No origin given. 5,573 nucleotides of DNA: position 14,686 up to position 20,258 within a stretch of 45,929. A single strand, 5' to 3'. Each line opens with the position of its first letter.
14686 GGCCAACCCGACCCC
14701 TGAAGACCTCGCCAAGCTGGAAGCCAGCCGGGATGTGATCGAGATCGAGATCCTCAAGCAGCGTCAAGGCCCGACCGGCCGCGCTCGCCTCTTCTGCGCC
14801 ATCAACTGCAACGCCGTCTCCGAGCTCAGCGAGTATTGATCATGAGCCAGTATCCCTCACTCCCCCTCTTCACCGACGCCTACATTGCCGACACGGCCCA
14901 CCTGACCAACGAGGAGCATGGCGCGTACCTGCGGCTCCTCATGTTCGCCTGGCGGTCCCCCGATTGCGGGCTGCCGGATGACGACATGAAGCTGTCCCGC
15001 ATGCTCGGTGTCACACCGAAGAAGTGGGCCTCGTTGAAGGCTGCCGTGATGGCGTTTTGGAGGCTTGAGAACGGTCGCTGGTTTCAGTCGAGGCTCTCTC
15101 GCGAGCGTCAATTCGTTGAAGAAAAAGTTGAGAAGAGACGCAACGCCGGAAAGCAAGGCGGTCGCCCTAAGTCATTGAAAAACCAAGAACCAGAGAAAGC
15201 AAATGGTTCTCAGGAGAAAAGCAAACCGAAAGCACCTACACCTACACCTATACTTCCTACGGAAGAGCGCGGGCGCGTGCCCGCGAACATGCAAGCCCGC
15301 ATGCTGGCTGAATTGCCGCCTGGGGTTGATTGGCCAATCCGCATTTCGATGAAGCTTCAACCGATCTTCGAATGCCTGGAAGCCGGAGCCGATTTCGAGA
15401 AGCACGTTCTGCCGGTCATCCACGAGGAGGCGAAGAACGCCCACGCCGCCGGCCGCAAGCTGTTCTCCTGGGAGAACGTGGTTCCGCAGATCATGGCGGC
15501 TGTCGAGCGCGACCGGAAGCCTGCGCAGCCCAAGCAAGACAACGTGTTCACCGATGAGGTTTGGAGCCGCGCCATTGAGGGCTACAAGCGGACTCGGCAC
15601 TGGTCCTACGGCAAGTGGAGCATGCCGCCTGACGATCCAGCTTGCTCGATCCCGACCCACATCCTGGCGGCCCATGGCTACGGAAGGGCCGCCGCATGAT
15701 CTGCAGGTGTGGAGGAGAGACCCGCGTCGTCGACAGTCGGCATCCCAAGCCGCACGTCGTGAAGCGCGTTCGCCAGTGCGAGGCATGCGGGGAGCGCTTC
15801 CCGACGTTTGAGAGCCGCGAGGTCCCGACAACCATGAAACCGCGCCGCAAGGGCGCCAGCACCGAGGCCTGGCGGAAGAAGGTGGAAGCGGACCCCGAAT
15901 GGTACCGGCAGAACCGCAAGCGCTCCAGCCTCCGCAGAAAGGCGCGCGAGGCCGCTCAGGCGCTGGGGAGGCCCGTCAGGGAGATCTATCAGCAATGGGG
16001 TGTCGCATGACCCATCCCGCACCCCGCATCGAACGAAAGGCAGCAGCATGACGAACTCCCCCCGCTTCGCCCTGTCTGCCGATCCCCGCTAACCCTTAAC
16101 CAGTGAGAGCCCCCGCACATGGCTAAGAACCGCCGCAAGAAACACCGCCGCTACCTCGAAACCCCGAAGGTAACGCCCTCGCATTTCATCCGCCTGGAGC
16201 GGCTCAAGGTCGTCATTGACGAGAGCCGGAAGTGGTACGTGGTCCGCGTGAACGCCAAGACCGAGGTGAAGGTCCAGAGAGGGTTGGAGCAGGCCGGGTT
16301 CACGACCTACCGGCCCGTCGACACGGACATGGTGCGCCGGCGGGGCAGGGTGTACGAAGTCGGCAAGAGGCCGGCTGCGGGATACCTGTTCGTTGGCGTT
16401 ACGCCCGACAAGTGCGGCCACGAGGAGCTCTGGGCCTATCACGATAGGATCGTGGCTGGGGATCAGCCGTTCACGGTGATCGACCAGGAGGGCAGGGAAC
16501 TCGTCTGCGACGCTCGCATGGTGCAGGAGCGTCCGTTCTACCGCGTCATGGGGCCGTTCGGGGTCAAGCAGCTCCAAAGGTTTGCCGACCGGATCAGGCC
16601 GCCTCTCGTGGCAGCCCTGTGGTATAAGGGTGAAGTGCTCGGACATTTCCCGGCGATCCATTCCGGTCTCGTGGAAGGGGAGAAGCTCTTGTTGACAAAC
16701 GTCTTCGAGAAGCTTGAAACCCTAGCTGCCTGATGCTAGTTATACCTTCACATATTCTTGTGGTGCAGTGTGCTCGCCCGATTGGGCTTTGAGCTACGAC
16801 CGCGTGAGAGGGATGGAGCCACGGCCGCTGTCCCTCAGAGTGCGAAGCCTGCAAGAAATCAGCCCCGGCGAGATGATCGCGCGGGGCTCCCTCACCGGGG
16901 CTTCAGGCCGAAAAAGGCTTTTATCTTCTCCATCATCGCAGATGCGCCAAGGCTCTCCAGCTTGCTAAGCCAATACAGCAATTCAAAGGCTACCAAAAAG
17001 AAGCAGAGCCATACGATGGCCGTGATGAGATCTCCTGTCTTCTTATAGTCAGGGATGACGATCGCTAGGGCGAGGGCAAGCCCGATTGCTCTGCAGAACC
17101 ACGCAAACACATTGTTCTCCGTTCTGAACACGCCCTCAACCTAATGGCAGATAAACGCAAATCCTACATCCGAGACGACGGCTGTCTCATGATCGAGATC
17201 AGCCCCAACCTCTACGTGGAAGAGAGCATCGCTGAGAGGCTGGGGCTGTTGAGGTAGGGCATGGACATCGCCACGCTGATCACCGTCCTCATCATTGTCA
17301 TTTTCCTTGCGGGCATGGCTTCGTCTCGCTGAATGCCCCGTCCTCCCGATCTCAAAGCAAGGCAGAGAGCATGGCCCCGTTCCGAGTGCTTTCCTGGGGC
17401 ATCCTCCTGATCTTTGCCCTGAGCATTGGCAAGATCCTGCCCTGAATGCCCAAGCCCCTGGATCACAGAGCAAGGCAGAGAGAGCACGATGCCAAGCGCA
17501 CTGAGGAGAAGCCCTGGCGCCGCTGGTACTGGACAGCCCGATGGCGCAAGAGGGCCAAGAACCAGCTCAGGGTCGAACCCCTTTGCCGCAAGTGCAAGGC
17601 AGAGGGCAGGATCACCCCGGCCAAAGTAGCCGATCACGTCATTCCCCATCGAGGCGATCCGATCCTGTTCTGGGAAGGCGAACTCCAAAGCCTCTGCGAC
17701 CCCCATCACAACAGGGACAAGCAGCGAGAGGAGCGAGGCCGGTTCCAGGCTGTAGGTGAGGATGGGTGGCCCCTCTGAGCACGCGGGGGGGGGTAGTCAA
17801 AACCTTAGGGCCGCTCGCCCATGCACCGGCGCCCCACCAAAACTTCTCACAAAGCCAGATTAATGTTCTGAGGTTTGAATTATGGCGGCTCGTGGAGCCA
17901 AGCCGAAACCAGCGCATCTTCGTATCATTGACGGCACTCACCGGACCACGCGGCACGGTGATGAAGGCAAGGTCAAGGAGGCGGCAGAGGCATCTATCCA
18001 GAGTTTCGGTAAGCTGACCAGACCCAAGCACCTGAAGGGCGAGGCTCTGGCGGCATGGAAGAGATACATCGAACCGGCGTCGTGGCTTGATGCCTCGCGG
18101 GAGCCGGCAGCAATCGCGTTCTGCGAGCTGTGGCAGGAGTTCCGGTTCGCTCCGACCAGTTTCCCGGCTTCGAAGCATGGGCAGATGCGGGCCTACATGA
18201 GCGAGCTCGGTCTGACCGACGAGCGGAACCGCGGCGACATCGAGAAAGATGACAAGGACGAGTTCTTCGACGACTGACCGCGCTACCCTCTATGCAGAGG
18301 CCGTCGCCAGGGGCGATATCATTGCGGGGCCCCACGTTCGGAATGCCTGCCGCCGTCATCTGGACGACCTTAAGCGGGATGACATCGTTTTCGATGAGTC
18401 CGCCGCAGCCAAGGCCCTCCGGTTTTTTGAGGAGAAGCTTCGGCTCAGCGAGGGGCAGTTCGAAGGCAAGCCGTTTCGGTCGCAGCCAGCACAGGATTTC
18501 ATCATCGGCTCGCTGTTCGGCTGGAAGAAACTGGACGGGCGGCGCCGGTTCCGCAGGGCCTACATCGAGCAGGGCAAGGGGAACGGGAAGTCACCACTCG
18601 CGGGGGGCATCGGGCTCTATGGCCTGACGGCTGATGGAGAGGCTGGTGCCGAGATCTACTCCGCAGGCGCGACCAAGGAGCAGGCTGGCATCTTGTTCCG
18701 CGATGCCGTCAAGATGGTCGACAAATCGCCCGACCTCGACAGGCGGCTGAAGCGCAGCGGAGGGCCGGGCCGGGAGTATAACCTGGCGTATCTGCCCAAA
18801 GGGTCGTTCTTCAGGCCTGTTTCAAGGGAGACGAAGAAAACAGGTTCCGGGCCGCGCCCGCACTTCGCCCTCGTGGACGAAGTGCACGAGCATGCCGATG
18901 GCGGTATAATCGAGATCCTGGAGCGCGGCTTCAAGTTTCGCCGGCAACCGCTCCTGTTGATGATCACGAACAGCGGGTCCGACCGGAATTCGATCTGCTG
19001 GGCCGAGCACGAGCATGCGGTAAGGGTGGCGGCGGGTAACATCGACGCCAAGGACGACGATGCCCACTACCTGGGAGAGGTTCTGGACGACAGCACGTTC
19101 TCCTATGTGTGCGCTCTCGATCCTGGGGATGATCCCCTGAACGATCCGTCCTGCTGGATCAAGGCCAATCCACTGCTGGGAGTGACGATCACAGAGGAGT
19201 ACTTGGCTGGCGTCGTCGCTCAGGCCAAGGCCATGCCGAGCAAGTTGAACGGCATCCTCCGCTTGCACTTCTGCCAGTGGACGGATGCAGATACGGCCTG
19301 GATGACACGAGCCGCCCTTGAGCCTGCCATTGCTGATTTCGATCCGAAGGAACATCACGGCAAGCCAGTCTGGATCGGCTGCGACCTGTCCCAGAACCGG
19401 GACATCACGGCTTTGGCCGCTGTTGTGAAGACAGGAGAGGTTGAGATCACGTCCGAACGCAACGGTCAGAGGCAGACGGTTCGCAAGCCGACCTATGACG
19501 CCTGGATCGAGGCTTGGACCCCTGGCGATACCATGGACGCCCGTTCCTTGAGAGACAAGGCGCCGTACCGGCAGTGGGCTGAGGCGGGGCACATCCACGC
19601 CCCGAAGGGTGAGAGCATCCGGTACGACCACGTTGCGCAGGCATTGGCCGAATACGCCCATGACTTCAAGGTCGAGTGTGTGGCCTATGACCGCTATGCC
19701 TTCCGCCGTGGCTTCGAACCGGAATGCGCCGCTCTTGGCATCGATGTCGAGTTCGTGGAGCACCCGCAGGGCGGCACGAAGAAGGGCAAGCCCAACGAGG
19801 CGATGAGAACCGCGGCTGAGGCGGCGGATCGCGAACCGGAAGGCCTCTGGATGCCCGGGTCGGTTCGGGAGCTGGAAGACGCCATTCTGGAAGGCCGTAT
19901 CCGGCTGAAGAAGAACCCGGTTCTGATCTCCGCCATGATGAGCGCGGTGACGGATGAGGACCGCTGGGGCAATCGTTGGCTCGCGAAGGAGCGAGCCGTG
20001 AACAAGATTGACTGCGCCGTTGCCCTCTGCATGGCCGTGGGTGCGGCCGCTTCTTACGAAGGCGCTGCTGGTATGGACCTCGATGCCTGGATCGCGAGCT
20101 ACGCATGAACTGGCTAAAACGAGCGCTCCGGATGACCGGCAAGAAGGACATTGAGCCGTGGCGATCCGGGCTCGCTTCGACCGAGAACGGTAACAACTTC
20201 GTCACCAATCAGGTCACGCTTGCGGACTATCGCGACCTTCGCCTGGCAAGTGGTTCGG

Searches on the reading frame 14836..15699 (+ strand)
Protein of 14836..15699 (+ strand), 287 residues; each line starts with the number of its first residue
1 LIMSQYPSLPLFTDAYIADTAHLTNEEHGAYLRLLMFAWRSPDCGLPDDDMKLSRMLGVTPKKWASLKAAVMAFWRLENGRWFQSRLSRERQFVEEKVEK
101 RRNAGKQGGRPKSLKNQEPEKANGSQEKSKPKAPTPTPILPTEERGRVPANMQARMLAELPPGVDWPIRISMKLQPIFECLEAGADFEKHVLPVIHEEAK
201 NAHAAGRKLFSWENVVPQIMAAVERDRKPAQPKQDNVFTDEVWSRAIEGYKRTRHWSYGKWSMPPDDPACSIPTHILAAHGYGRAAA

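Call 21: search_protein_families(library=phrogs, proteins=[window:14836-15699:+], max_evalue=0.001)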
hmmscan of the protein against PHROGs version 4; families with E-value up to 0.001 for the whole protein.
window:14836-15699:+ (287 aa): 7 families
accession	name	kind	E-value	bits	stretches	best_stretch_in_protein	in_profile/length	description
phrog_9327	-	DNA, RNA and nucleotide metabolism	2e-25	91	1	3-282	1-257/276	primosomal protein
phrog_12767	-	unknown function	9.7e-18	65.7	1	14-127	9-121/324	-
phrog_21472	-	unknown function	2.7e-17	64.3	1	16-124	14-120/299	-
phrog_3992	-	DNA, RNA and nucleotide metabolism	9.7e-15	55.9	1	6-123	5-120/345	primosomal protein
phrog_6451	-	DNA, RNA and nucleotide metabolism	6e-14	53.4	1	15-121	10-115/272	primosomal protein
phrog_4118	-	DNA, RNA and nucleotide metabolism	1.1e-08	35.9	1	16-143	11-139/315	primosomal protein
phrog_16304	-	unknown function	2.1e-05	25.5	1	83-130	55-105/244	-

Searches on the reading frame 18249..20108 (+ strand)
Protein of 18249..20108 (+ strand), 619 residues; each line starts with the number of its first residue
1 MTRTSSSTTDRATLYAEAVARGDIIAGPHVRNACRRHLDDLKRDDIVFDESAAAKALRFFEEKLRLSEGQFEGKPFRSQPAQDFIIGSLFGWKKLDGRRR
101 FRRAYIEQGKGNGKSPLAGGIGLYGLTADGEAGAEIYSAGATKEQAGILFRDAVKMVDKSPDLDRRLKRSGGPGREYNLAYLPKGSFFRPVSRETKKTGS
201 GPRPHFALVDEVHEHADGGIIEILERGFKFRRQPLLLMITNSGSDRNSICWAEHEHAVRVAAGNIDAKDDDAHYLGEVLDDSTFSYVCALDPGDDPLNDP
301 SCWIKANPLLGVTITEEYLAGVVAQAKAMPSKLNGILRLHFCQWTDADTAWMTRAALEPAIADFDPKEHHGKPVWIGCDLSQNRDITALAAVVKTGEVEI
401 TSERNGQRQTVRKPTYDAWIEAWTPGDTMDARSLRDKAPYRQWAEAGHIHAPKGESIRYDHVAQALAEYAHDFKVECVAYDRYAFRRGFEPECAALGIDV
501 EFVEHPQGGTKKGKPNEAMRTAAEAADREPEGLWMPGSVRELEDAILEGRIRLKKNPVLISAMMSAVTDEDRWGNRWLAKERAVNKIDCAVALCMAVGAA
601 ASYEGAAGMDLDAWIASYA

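Call 21: search_protein_families(library=phrogs, proteins=[window:18249-20108:+], max_evalue=0.001)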
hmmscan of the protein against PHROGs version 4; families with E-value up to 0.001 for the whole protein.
window:18249-20108:+ (619 aa): 5 families
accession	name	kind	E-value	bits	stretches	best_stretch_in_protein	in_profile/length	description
phrog_9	-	head and packaging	6.2e-139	466.2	1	14-608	169-671/812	terminase large subunit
phrog_2699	-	head and packaging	1.1e-57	196.3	1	278-606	12-299/315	terminase large subunit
phrog_10517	-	head and packaging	7.7e-36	124.6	1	6-153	31-181/207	terminase large subunit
phrog_4914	-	head and packaging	1.3e-35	123.9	1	5-165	4-169/213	terminase large subunit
phrog_7331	-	head and packaging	5.6e-10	39.8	1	539-603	31-95/113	terminase large subunit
